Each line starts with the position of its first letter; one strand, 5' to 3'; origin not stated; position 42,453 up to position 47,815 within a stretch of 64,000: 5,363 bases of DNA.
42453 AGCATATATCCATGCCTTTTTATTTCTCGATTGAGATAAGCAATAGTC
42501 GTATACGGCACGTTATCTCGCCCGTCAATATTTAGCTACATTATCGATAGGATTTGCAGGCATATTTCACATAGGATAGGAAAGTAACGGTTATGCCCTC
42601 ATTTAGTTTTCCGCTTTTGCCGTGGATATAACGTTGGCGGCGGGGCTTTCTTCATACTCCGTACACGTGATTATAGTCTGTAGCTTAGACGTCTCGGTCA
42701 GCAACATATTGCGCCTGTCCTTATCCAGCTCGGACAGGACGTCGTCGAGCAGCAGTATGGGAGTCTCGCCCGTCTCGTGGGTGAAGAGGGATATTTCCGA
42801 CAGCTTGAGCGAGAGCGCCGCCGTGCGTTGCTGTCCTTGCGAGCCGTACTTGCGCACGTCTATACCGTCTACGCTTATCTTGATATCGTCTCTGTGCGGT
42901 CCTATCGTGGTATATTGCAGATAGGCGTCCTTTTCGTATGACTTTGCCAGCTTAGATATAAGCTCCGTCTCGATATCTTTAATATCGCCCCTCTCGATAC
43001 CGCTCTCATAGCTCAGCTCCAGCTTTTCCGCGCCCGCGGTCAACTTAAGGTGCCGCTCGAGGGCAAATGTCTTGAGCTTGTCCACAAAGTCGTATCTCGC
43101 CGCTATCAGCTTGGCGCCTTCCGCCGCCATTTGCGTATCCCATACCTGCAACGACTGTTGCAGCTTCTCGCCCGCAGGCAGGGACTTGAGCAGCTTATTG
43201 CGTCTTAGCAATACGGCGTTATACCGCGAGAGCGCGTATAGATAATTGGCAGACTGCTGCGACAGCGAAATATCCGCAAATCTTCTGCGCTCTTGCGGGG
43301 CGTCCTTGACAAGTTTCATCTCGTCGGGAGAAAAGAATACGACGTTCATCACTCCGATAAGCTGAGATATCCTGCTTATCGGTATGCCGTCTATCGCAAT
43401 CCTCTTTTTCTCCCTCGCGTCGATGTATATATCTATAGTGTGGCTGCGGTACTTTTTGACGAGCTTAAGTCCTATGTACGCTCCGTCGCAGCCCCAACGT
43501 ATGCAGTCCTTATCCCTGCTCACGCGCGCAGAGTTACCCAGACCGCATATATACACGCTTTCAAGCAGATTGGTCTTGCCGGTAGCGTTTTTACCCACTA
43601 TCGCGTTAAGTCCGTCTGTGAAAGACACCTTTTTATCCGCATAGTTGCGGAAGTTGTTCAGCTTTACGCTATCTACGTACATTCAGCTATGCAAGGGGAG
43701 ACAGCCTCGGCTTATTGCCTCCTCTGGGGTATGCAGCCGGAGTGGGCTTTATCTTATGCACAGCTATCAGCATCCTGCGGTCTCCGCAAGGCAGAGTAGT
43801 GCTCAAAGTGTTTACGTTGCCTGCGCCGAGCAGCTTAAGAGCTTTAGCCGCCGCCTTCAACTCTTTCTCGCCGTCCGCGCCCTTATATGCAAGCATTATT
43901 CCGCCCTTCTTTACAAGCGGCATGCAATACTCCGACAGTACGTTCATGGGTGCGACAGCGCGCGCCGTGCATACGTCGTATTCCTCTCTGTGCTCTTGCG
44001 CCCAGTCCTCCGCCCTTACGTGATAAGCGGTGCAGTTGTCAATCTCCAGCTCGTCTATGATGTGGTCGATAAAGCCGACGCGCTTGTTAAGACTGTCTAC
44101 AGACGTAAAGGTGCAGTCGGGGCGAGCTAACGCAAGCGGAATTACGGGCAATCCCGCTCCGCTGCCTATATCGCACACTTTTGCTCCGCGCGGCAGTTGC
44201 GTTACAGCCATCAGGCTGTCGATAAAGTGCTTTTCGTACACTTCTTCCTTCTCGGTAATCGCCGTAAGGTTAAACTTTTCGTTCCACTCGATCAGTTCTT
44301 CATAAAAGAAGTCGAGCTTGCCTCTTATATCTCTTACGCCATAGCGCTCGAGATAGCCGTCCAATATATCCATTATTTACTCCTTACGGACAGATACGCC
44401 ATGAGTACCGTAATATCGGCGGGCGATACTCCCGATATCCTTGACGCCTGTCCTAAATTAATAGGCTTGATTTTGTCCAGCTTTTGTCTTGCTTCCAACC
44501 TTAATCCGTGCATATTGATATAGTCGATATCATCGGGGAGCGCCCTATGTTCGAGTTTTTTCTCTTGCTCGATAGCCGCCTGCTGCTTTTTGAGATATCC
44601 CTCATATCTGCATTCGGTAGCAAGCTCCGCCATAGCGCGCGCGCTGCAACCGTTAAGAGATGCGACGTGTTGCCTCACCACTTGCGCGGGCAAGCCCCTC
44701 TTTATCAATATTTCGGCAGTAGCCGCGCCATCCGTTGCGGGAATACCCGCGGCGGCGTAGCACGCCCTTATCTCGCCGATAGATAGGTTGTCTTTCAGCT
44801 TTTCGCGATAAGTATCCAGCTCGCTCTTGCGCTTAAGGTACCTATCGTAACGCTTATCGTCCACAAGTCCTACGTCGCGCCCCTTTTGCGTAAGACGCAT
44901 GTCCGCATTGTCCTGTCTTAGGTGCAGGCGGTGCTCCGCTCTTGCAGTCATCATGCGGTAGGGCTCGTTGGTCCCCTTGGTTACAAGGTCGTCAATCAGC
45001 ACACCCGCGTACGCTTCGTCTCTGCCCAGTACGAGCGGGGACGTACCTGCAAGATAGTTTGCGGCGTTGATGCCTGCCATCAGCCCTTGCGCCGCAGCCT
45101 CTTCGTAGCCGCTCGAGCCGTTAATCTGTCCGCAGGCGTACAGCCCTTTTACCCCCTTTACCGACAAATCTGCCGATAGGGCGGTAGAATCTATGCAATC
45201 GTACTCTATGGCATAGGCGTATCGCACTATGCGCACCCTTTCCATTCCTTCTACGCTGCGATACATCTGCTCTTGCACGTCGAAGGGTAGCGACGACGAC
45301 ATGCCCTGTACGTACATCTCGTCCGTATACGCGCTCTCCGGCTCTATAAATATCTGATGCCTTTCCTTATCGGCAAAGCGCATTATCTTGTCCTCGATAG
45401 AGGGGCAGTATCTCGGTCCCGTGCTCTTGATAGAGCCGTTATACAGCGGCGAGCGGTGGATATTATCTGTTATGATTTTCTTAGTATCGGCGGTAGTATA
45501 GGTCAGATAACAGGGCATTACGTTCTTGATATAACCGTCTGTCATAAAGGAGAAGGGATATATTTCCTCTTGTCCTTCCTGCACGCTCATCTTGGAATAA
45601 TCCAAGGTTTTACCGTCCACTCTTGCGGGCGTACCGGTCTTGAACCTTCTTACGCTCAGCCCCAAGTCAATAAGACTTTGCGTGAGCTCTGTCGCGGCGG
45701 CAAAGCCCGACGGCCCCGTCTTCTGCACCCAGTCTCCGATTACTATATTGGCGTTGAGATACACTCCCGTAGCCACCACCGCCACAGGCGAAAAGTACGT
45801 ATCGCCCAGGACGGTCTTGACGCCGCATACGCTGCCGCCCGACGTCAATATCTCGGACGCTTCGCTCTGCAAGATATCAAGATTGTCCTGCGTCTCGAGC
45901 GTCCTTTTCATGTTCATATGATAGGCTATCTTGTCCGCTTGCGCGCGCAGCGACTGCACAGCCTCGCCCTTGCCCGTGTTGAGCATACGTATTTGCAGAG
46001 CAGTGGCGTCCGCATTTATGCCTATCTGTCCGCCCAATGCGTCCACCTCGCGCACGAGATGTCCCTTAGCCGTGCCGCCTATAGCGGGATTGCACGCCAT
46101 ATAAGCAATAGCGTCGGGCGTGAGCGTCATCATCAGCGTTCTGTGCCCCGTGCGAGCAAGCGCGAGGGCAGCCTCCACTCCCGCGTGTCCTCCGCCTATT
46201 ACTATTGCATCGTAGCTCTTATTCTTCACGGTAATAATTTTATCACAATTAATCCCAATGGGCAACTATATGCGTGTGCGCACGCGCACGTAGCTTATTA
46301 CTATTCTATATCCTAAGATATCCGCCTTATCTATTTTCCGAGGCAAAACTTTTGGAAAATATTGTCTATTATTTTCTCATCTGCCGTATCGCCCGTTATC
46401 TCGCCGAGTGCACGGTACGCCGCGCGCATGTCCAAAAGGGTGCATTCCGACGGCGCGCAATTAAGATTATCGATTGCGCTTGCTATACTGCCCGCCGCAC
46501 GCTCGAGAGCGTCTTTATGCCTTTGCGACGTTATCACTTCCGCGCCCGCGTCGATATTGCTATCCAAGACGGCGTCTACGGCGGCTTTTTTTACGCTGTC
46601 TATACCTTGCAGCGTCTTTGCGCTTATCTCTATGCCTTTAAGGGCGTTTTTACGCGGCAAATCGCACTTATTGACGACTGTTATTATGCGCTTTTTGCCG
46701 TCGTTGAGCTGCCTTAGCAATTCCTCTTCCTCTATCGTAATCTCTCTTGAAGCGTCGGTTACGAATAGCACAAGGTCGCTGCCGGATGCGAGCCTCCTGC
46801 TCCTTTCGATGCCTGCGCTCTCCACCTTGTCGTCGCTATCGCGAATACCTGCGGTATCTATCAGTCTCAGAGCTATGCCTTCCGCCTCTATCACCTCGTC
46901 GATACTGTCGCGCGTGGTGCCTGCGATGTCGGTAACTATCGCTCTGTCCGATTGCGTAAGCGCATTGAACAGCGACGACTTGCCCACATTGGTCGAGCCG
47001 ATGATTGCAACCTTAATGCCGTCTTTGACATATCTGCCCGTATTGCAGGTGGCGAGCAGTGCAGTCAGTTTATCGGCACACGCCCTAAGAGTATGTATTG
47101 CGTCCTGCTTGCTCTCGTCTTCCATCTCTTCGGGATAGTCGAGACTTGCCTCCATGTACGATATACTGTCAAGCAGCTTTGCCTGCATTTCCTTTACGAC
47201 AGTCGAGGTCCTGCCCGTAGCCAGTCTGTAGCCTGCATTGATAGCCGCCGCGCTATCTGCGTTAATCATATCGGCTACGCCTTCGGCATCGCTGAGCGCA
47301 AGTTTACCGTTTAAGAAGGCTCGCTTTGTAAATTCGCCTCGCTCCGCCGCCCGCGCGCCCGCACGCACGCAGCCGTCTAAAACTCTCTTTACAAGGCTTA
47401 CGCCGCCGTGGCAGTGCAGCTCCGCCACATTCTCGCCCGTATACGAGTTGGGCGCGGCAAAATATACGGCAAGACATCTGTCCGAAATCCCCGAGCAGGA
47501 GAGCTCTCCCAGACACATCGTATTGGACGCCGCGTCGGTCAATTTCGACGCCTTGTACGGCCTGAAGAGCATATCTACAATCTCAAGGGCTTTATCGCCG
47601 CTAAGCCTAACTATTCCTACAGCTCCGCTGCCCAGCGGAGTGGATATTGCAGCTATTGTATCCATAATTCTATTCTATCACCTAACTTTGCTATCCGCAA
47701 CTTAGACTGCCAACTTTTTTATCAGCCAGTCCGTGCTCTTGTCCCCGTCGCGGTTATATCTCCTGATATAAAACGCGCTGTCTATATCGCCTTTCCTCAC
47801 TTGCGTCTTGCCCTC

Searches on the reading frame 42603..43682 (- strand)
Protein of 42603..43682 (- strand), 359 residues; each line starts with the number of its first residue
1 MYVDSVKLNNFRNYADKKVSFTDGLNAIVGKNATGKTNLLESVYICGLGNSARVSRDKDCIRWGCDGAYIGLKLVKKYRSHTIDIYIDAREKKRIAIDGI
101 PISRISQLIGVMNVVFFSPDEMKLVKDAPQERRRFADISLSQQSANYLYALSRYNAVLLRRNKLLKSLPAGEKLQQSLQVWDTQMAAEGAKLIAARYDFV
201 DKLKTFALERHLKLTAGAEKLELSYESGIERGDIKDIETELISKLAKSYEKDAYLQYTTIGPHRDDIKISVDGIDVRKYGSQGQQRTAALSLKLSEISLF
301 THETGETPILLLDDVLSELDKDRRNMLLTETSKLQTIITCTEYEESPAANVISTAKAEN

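Call 85: search_protein_families(library=pfam, proteins=[window:42603-43682:-], max_evalue=0.00001)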
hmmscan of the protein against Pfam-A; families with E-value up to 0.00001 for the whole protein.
window:42603-43682:- (359 aa): 3 families
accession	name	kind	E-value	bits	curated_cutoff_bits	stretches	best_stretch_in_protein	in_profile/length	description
PF02463.25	SMC_N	-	1.9e-17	63.9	40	1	3-351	2-207/220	RecF/RecN/SMC N terminal domain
PF13175.12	AAA_15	-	7e-13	49.4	32.1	1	1-300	1-321/374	AAA ATPase domain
PF13476.12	AAA_23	-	1.9e-09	38.9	27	1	5-99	1-87/201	AAA domain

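Call 86: search_protein_families(library=ncbifam, proteins=[window:42603-43682:-], max_evalue=1e-10)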
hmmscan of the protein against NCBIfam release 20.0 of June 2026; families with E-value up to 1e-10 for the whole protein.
window:42603-43682:- (359 aa): 2 families
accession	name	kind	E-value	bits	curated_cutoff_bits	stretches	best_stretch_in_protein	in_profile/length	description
TIGR00611.2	recf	equivalog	7e-106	354.2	172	1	4-341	2-339/339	DNA replication/repair protein RecF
NF010680.0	PRK14079.1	equivalog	1.7e-66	224.6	386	1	4-356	4-339/349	recombination protein F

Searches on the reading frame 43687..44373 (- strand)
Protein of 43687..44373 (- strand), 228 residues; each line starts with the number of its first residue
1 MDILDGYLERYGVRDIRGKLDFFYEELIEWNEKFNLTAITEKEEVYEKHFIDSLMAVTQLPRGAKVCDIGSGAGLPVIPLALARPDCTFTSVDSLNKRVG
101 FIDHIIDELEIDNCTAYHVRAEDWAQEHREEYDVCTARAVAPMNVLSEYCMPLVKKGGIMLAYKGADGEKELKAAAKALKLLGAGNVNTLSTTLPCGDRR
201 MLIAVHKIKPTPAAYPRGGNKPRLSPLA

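Call 85: search_protein_families(library=pfam, proteins=[window:43687-44373:-], max_evalue=0.00001)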
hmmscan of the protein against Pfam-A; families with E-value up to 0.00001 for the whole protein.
window:43687-44373:- (228 aa): 2 families
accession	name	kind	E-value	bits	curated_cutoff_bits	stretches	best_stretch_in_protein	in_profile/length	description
PF02527.21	GidB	-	1.8e-52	177.8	27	1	19-190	4-174/184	rRNA small subunit methyltransferase G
PF13847.12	Methyltransf_31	-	6.4e-07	29.6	27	1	63-165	4-113/145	Methyltransferase domain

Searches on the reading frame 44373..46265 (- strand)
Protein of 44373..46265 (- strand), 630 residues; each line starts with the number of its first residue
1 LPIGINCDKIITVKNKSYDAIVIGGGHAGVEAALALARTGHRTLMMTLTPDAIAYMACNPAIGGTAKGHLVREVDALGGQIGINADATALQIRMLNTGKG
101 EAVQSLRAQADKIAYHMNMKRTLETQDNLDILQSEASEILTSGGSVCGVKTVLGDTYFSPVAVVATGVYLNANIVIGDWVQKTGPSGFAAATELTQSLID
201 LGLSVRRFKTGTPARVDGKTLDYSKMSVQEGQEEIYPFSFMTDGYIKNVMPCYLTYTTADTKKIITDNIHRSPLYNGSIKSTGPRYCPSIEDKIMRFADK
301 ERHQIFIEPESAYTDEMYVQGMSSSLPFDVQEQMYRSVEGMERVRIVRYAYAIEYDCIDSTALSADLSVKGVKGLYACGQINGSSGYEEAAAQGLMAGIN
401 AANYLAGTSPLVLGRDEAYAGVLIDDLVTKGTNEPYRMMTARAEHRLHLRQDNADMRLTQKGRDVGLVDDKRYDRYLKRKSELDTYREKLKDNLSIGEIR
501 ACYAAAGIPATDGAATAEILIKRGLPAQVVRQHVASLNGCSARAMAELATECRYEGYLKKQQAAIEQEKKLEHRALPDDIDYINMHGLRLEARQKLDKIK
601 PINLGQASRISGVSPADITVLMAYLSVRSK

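Call 85: search_protein_families(library=pfam, proteins=[window:44373-46265:-], max_evalue=0.00001)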
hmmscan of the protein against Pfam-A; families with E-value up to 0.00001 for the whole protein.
window:44373-46265:- (630 aa): 4 families
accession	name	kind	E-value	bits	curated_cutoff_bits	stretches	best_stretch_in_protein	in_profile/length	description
PF01134.28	GIDA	-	3.6e-151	504.1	22.1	1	19-407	1-389/391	Glucose inhibited division protein A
PF13932.14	SAM_GIDA_C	-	1.9e-24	85.6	27.1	1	567-622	2-57/57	tRNA modifying enzyme MnmG/GidA C-terminal helical bundle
PF21680.2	GIDA_C_1st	-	1.7e-06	29.1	24.7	1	470-562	1-96/96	tRNA modifying enzyme MnmG/GidA C-terminal helical domain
PF07992.20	Pyr_redox_2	-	7.6e-06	26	26.1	0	18-110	1-58/291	Pyridine nucleotide-disulphide oxidoreductase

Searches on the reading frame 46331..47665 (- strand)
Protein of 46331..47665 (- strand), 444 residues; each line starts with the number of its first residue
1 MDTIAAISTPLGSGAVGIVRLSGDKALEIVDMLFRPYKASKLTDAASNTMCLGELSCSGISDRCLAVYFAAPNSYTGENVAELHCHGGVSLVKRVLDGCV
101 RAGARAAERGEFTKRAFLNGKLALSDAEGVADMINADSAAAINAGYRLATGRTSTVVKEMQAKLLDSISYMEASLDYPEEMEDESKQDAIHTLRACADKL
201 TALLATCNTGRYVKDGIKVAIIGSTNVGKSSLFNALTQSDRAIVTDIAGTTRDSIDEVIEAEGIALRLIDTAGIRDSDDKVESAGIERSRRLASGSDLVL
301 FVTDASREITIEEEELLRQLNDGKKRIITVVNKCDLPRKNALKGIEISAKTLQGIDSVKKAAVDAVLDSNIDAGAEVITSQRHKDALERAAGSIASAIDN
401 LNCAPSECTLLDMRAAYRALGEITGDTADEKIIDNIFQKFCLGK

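Call 85: search_protein_families(library=pfam, proteins=[window:46331-47665:-], max_evalue=0.00001)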
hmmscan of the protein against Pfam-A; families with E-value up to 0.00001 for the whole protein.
window:46331-47665:- (444 aa): 7 families
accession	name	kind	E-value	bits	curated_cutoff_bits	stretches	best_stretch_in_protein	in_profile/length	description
PF12631.12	MnmE_helical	-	8.4e-46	157.2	40.1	1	124-441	1-211/211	MnmE helical domain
PF10396.14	TrmE_N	-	1.6e-38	132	29.8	1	3-121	1-117/117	GTP-binding protein TrmE N-terminus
PF01926.29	MMR_HSR1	-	5e-28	97.9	21.9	1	218-333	1-113/113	50S ribosome-binding GTPase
PF02421.24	FeoB_N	-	1.3e-12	48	27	1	218-354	2-132/156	Ferrous iron transport protein B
PF00009.33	GTP_EFTU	-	8.2e-10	39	26.5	1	218-350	5-147/188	Elongation factor Tu GTP binding domain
PF00350.29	Dynamin_N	-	3.1e-09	37.5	27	0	266-333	103-167/168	Dynamin family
PF04548.22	AIG1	-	1.9e-06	27.8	27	1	219-321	3-108/212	AIG1 family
